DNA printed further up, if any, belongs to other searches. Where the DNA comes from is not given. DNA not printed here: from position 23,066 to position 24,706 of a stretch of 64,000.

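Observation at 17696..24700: AT-rich island with a five-gene TerY-P-like phospho-signalling operon (vWA, PP2C, two HGDL kinases, DUF4407 membrane protein)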

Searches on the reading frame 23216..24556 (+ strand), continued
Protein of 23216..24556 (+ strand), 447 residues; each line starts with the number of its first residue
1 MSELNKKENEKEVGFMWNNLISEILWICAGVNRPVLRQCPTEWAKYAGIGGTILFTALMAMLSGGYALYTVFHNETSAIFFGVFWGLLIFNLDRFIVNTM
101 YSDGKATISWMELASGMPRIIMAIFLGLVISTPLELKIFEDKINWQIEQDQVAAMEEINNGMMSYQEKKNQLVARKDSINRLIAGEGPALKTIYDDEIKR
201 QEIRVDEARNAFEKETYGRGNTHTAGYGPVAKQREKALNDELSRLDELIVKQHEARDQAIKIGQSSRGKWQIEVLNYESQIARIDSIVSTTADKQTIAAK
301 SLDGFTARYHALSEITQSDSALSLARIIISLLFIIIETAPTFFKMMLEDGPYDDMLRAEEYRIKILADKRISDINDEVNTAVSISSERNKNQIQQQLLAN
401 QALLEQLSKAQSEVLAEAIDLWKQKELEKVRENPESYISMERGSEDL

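Call 46: search_protein_families(library=pfam, proteins=[L001:11441-11722:+], max_evalue=1)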
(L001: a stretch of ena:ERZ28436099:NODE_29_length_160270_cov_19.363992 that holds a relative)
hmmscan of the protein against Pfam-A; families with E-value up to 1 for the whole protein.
L001:11441-11722:+ (94 aa): 2 families
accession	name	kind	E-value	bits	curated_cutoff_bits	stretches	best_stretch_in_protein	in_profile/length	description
PF20560.3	MotA_N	-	0.15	12.7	27.3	1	35-77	45-87/91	Motility protein A N-terminal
PF17408.7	MCD_N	-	0.21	12.2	22.4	1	30-79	3-52/85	Malonyl-CoA decarboxylase N-terminal domain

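Call 48: find_related_loci(query=A3, collection=metagenome_contigs, flank=10000)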
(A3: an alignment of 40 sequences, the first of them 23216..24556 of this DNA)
Query A3 (447 aa) in metagenome_contigs; peptide patterns used: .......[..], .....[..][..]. (x = any residue, [..] = any of these).
600 stretches matched a pattern (row limit reached: there are more); 552 encode a relative of the query (tblastn E <= 1e-3); the best 80 are kept; 80 distinct loci.
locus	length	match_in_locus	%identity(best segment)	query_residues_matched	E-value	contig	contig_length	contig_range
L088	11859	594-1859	48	17-438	2e-128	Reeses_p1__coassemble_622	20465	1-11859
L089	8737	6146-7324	48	6-438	4e-126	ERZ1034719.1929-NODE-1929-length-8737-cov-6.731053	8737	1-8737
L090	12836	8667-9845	47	6-438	1e-124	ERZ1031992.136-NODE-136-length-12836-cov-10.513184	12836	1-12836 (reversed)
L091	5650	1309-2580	46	20-441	2e-124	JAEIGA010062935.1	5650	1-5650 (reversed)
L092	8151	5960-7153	48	3-440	1e-123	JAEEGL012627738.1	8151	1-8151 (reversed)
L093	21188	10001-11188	48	3-438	7e-123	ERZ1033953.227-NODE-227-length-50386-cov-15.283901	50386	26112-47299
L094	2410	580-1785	47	1-438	1e-126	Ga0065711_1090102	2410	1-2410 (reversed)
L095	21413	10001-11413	44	6-438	2e-118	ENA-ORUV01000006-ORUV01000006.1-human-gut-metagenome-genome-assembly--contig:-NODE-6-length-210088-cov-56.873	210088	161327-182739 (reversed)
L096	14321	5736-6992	45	8-438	4e-118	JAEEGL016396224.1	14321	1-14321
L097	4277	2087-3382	45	17-438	1e-118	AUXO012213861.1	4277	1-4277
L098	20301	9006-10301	45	17-444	3e-114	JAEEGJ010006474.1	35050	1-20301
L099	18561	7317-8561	43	1-444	6e-112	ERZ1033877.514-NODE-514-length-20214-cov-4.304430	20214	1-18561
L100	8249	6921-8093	45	11-438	6e-112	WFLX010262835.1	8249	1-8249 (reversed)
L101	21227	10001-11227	43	1-438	4e-111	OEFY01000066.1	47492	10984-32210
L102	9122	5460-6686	43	1-438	1e-110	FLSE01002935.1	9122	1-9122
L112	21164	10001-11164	43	19-445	4e-105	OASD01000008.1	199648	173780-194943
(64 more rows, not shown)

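Call 55: predict_structure(alignment_id=A3)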
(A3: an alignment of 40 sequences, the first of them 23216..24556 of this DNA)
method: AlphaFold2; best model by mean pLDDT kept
length: 447 residues; sequences in the alignment: 40
mean_pLDDT: 77.2   pTM: 0.41
mean pLDDT of the five models: 77.2, 75.2, 70.3, 69.7, 69.4
residues with pLDDT >= 90: 25; 70-90: 329; 50-70: 65; < 50: 28
segments of 3 or more residues with pLDDT < 50: 1-16, 439-447
pLDDT, mean of each block of 10 residues (from residue 1): 39 51 75 58 72 83 83 86 86 68 56 73 82 86 88 85 87 86 66 81 91 84 79 89 91 83 83 88 87 77 80 88 88 80 63 61 75 77 83 86 83 80 78 59 40
secondary structure, 60 per line:
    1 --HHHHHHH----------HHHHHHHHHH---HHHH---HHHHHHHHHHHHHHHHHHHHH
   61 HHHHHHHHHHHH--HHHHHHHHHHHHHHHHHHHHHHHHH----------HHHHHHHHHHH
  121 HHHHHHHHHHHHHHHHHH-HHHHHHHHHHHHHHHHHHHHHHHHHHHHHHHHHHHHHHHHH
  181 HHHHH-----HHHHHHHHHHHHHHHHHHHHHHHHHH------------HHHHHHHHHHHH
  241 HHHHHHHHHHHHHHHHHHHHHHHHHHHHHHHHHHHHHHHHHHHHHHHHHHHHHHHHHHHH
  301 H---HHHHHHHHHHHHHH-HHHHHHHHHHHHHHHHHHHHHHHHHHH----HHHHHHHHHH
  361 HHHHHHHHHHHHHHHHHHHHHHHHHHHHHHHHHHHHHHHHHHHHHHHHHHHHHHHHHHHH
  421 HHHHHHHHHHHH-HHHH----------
elements in order: H3-9 H20-29 H33-36 H40-72 H75-99 H110-138 H140-185 H191-216 H229-301 H305-318 H320-346 H351-432 H434-437

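Call 58: search_solved_structures(query=A3, max_evalue=1)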
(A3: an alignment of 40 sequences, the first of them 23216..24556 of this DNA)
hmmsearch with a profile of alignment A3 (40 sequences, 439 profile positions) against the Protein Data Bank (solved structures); distinct sequences matched with E-value up to 1: 63 (the best 60 are shown).
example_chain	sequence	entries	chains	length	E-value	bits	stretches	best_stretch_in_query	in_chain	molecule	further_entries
4xa3_A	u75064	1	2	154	0.0008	21.7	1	203-312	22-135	Gp7-MYH7(1361-1425)-Eb1 chimera protein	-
8qox_B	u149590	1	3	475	0.026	16.7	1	196-306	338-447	Conserved membrane protein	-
7zr2_A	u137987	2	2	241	0.054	15.6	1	159-291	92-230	Spike protein S2',Chimeric protein mimic of SARS-CoV-2 Spike HR1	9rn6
6gsm_R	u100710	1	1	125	0.08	15.1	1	379-437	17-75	KLLA0B01474p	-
5it7_R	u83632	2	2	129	0.086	15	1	379-437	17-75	KLLA0B01474p | Ribosomal protein eS17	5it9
6gsn_R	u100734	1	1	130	0.088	14.9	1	379-437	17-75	KLLA0B01474p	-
3j80_R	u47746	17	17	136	0.097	14.8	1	379-437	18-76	eS17 | KLLA0B01474p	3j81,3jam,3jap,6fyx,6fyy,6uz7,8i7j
6pfp_A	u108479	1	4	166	0.12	14.5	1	213-297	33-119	Myosin-7 fused to GP7 and EB1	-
9vkd_A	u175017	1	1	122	0.14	14.3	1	229-323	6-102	De novo designed zinc hydrolase 2-8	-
1xaw_A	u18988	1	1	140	0.15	14.2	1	172-286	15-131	Occludin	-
9ugr_A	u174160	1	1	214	0.15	14.2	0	219-304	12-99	Syn-F4-Link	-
4v92_BR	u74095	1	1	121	0.16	14.1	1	380-437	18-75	ES17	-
4uer_V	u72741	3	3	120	0.16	14.1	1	380-437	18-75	ES17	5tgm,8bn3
5tgm_c7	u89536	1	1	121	0.16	14.1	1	380-437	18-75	ES17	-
7mpi_BR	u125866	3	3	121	0.17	14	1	380-437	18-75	40S ribosomal protein S17-A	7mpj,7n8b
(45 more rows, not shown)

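Call 60: fold_search(model_id=the predicted structure, library=pdb)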
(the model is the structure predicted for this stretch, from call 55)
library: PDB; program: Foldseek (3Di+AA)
matches with E <= 10: 747; with E <= 0.001: 0
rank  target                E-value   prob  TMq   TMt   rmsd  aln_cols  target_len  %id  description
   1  8t46_B                2.5e-02  0.41  0.11  0.10  37.1       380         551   12  Transporter associated with antigen processing (TAP) in the apo state (released 2024-06-12)
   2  6l7e_A                3.6e-02  0.91  0.18  0.05  13.2       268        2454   13  Toxin Complex TcdA1-TcdB1-TccC2 (released 2020-11-04)
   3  5lki_A                4.8e-02  1.00  0.29  0.12   9.8       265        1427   13  Cryo-EM structure of the Tc toxin TcdA1 in its pore state (released 2016-08-31)
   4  5xg2                  6.7e-02  0.97  0.23  0.36  10.7       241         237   12  Crystal structure of a coiled-coil segment (residues 345-468 and 694-814) of Pyrococcus yayanosii Smc (released 2017-06-07)
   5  6rw9_A                7.7e-02  1.00  0.30  0.08   9.6       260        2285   15  Cryo-EM structure of Morganella morganii TcdA4 (released 2019-10-23)
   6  4o9y_A                7.7e-02  1.00  0.29  0.07  11.3       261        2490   13  Crystal Structure of TcdA1 (released 2014-02-26)
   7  6h2e_P                7.7e-02  0.93  0.20  0.32  29.2       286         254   11  Structure of the soluble AhlC of the tripartite alpha-pore forming toxin, AHL, from Aeromonas hydrophila. (released 2019-07-10)
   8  6r1j_D                8.1e-02  0.92  0.20  0.31  29.5       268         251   13  Structure of the soluble AhlC triple head mutant of the tripartite alpha-pore forming toxin, AHL, from Aeromonas hydro (released 2019-07-10)
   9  8cq2_A                8.5e-02  0.99  0.28  0.08  10.8       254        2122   13  Photorhabdus luminescens TcdA1 prepore-to-pore intermediate, C16S, C20S, C870S, T1279C mutant (released 2024-03-13)
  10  9mvz_D                8.9e-02  0.54  0.16  0.09  26.3       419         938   10  Tripartite complex of MmpL5-S5-AcpM from Mycolicibacterium smegmatis (released 2025-07-30)
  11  8cq0_A                9.4e-02  0.99  0.28  0.08  10.9       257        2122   13  Photorhabdus luminescens TcdA1 prepore-to-pore intermediate, K567W K2008W mutant (released 2024-03-13)
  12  9och_A                9.4e-02  0.18  0.12  0.10  46.5       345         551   10  Transporter associated with antigen processing (TAP) bound to the viral protein hUS6 in the outward-facing open state (released 2025-09-10)
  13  6rwa_A                1.1e-01  0.99  0.27  0.07  11.7       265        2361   13  Cryo-EM structure of Photorhabdus luminescens TcdA4 (released 2019-10-23)
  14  8i21_A                1.1e-01  0.98  0.28  0.41   9.3       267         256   11  Cryo-EM structure of 6-subunit Smc5/6 arm region (released 2024-06-26)
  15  6h6f_A                1.1e-01  0.98  0.29  0.07  10.8       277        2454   12  PTC3 holotoxin complex from Photorhabdus luminiscens - Mutant TcC-D651A (released 2018-10-03)
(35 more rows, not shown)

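Call 62: search_protein_families(library=pfam, proteins=[P0113, L002:8982-10010:+, L112:8560-9981:+, L001:5297-6121:+, L001:11722-13362:+], max_evalue=0.01)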
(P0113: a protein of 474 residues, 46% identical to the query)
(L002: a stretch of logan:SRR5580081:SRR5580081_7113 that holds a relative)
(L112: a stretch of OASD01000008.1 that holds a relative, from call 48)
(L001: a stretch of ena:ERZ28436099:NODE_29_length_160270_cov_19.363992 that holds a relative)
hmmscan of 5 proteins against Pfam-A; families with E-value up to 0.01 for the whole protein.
P0113 (474 aa): 9 families
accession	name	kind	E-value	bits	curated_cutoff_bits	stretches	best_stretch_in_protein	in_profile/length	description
PF14362.11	DUF4407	-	4.1e-67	227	31.3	1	37-385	2-295/297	Domain of unknown function (DUF4407)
PF06818.20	Fez1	-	0.00014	22.8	34.4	1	198-316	26-147/199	Fez1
PF13851.11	GAS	-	0.00043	20.2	32.3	1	196-327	40-171/200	Growth-arrest specific micro-tubule binding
PF04728.18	LPP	-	0.0015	19.2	29.1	0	259-293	4-38/53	Lipoprotein leucine-zipper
PF24319.2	DUF7491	-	0.0028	18.3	30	0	196-236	49-89/90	Coiled-coil region of unknown function (DUF7491)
PF15619.11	Lebercilin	-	0.003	17.6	34.3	1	190-316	61-188/193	Ciliary protein causing Leber congenital amaurosis disease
PF04513.17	Baculo_PEP_C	-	0.004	17.7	38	0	250-320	32-100/140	Baculovirus polyhedron envelope protein, PEP, C terminus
PF06810.17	Phage_scaffold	-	0.0064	16.9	35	0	203-257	27-79/170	Phage capsid assembly scaffolding protein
PF07851.19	TMEM120A-B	-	0.0096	15.7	29.8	1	242-363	17-138/324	TMEM120A/B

L002:8982-10010:+ (343 aa): 0 families

L112:8560-9981:+ (474 aa): 0 families

L001:5297-6121:+ (275 aa): 1 family
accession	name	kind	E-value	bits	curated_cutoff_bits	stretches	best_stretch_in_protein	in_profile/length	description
PF03747.19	ADP_ribosyl_GH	-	1.3e-38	133.8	26.2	1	1-239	3-281/287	ADP-ribosylglycohydrolase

L001:11722-13362:+ (547 aa): 2 families
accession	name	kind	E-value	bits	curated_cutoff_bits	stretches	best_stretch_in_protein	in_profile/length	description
PF01926.29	MMR_HSR1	-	2.3e-08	34.6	21.9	1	29-142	2-100/113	50S ribosome-binding GTPase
PF00350.29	Dynamin_N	-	8.2e-05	23.1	27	0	76-145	85-154/168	Dynamin family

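Call 63: search_dna_similar(query=window:23216-24556:+, collection=plasmids, mode=protein, max_rows=15)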
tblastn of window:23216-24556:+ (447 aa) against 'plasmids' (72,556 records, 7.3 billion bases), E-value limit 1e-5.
Records with a match: 2; places in all: 2; records where one place covers at least 80% of the query: 0.
Best place of each record, by identity: <60% 2.
By first word of the organism name: Rhodococcus 1; Nonomuraea 1.
By predicted mobility (MOB-suite, as given by PLSDB): conjugative 1; non-mobilizable 1.
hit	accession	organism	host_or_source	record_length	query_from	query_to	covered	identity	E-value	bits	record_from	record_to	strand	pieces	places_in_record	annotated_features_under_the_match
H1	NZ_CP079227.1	Rhodococcus sp. LW-XY12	pure culture,activated sludge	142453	24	315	65%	25.7%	4e-8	64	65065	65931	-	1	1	DUF4407 domain-containing protein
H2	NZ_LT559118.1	Nonomuraea gerenzanensis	-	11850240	30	239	47%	24.5%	2e-6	58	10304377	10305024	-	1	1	none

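Call 64: search_dna_similar(query=window:23216-24556:+, collection=phages, mode=protein, max_rows=15)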
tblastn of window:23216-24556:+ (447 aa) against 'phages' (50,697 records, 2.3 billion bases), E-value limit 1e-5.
Records with a match: 15; places in all: 15; records where one place covers at least 80% of the query: 15.
Best place of each record, by identity: <60% 15.
By first word of the organism name: Prevotella 15.
By host as written in the record: Prevotella sp. 15.
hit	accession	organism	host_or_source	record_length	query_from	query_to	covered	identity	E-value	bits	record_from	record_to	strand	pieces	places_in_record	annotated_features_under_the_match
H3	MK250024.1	Prevotella phage Lak-B5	Prevotella sp.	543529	21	390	83%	40.7%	5e-60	217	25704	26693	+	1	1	record has no annotation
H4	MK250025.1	Prevotella phage Lak-B6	Prevotella sp.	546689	21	390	83%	40.7%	5e-60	217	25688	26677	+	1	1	record has no annotation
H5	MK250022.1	Prevotella phage Lak-B3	Prevotella sp.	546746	21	390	83%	40.7%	5e-60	217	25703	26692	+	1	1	record has no annotation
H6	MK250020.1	Prevotella phage Lak-B1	Prevotella sp.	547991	21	390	83%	40.7%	5e-60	217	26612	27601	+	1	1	record has no annotation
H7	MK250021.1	Prevotella phage Lak-B2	Prevotella sp.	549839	21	390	83%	40.7%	5e-60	217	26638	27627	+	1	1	record has no annotation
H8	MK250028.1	Prevotella phage Lak-B9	Prevotella sp.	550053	21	390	83%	40.7%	5e-60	217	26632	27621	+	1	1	record has no annotation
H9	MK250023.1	Prevotella phage Lak-B4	Prevotella sp.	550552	21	390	83%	40.7%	5e-60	217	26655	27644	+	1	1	record has no annotation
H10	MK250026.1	Prevotella phage Lak-B7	Prevotella sp.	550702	21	390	83%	40.7%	5e-60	217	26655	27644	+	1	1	record has no annotation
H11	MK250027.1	Prevotella phage Lak-B8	Prevotella sp.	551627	21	390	83%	40.7%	5e-60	217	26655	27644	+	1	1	record has no annotation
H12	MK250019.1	Prevotella phage Lak-A2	Prevotella sp.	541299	19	378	81%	37.8%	1e-59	216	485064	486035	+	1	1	record has no annotation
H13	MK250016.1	Prevotella phage Lak-A1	Prevotella sp.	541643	19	378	81%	37.8%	1e-59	216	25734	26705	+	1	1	record has no annotation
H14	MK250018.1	Prevotella phage Lak-A1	Prevotella sp.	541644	19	378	81%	37.8%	1e-59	216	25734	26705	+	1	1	record has no annotation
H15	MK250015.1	Prevotella phage Lak-A1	Prevotella sp.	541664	19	378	81%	37.8%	1e-59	216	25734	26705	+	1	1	record has no annotation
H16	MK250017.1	Prevotella phage Lak-A1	Prevotella sp.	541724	19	378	81%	37.8%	1e-59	216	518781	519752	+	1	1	record has no annotation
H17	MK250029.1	Prevotella phage Lak-C1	Prevotella sp.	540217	19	378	81%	37.5%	5e-59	214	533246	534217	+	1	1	record has no annotation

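Call 65: get_annotated_region(hit=H3, flank=8000)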
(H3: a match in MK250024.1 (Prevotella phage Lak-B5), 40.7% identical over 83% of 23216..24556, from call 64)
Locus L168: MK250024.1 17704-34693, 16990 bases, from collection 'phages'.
description: MAG: Prevotella phage Lak-B5, complete genome.
organism: Prevotella phage Lak-B5 (NCBI taxid 2491287)
taxonomy: Viruses; Duplodnaviria; Heunggongvirae; Uroviricota; Caudoviricetes
host: Prevotella sp.; source: baboon feces; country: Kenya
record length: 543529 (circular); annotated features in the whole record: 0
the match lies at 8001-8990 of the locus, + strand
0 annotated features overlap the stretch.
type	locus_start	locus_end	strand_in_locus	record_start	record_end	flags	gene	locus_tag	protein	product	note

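Call 66: get_annotated_region(hit=H13, flank=8000)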
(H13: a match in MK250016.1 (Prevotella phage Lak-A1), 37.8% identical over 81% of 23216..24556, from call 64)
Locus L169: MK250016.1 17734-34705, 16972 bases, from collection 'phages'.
description: MAG: Prevotella phage Lak-A1, complete genome.
organism: Prevotella phage Lak-A1 (NCBI taxid 2491281)
taxonomy: Viruses; Duplodnaviria; Heunggongvirae; Uroviricota; Caudoviricetes
host: Prevotella sp.; source: human feces; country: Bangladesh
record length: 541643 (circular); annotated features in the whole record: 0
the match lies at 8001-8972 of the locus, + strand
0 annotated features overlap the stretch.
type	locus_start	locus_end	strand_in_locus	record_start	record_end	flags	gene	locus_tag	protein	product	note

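Call 82: search_protein_families(library=phrogs, proteins=[window:23216-24556:+], max_evalue=0.001)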
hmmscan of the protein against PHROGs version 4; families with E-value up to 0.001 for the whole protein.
window:23216-24556:+ (447 aa): 0 families

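Call 83: search_protein_families(library=padloc, proteins=[window:23216-24556:+, L002:8982-10010:+], max_evalue=1)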
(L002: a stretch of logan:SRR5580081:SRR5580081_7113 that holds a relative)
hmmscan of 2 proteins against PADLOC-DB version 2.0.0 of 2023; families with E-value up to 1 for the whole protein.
window:23216-24556:+ (447 aa): 0 families

L002:8982-10010:+ (343 aa): 0 families
